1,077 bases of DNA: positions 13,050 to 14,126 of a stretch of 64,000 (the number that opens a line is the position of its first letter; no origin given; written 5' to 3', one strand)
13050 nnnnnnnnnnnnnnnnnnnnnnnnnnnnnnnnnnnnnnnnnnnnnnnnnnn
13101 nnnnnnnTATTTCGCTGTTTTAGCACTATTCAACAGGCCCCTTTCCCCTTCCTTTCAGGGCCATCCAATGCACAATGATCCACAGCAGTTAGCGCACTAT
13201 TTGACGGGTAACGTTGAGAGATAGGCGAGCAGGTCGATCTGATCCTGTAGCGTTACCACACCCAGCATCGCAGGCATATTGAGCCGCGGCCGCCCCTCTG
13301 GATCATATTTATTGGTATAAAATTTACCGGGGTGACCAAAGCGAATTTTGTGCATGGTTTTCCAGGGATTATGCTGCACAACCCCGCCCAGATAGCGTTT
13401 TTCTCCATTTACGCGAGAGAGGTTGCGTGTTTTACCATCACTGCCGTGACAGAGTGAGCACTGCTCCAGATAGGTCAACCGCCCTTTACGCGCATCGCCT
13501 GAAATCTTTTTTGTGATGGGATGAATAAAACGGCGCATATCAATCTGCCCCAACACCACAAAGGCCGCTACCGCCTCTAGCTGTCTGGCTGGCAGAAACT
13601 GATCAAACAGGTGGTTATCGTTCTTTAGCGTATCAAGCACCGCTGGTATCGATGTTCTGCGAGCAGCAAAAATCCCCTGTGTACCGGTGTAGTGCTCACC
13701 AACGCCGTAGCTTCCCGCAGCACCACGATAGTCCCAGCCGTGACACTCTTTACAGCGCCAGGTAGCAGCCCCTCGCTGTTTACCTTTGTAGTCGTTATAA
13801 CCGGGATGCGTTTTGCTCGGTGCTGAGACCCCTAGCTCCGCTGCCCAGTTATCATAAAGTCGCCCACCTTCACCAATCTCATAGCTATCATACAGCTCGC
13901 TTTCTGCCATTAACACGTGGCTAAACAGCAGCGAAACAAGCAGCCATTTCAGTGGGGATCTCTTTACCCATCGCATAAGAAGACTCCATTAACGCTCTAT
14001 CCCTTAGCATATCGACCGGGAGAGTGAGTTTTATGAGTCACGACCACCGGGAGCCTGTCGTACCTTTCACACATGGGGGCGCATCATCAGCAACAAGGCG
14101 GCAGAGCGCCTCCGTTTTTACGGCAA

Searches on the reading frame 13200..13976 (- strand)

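Call 71: search_protein_families(library=pfam, proteins=[window:13200-13976:-], max_evalue=0.00001)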
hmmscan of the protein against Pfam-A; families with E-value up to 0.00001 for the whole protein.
window:13200-13976:- (259 aa): 2 families
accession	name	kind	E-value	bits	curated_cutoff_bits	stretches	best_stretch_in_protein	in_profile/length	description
PF13442.11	Cytochrome_CBB3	-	3.4e-08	34.1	27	0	161-209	2-49/68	Cytochrome C oxidase, cbb3-type, subunit III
PF00034.26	Cytochrom_C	-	1.4e-07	33.1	21.3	0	163-256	2-89/90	Cytochrome c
